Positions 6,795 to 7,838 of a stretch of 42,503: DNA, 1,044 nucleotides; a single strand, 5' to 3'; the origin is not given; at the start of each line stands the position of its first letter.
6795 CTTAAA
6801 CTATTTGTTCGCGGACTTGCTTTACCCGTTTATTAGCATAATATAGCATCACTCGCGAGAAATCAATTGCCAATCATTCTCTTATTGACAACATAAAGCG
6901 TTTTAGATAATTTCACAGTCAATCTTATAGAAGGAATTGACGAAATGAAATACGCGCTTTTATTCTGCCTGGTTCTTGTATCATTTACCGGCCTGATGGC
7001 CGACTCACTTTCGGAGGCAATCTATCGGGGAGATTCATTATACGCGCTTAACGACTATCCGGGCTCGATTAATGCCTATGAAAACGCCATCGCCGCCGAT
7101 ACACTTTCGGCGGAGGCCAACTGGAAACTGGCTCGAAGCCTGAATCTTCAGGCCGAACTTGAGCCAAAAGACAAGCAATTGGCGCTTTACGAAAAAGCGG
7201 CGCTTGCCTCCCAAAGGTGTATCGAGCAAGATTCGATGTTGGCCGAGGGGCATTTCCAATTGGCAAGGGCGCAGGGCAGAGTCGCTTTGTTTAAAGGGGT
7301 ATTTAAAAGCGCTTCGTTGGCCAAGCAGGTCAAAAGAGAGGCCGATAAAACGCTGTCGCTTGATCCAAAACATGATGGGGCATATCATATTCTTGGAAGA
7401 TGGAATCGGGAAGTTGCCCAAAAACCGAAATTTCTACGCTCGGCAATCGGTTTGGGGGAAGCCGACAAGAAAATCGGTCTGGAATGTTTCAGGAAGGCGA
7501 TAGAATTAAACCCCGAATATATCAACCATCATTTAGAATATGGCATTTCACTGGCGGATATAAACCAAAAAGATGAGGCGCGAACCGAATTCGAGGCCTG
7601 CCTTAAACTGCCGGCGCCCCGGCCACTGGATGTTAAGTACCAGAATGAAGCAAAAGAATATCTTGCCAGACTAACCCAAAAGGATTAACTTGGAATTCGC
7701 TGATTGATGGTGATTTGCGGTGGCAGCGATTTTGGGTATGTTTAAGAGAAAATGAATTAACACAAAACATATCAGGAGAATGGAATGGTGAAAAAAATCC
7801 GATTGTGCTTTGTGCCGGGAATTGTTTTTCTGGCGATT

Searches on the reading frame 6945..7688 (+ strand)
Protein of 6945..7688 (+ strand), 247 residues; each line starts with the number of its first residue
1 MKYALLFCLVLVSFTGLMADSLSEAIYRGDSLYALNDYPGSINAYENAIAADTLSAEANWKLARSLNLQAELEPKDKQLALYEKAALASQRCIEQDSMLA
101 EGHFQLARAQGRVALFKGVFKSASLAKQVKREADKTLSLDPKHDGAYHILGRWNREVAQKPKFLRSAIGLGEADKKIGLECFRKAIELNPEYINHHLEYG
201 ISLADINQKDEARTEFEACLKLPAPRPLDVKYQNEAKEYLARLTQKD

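Call 60: search_protein_families(library=pfam, proteins=[window:6945-7688:+], max_evalue=0.001)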
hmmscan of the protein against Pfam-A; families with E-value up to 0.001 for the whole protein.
window:6945-7688:+ (247 aa): 7 families
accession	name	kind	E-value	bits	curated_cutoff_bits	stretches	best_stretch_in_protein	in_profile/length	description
PF13414.12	TPR_11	-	1.4e-10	41.1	26.8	1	29-63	1-35/42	TPR repeat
PF13431.12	TPR_17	-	5e-08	33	24.4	0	181-213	1-33/34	Tetratricopeptide repeat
PF13432.12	TPR_16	-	1.8e-07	31.9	32.7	1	28-69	3-44/65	Tetratricopeptide repeat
PF07719.23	TPR_2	-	1e-06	28.8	27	0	26-52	5-31/34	Tetratricopeptide repeat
PF00515.34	TPR_1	-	6.4e-05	23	27.8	0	179-192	21-34/34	Tetratricopeptide repeat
PF21033.3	RMD1-3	-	7e-05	22.6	26.7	1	59-237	42-227/235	Regulator of microtubule dynamics protein 1-3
PF13181.12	TPR_8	-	0.00025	21.4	25.7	0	179-191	21-33/34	Tetratricopeptide repeat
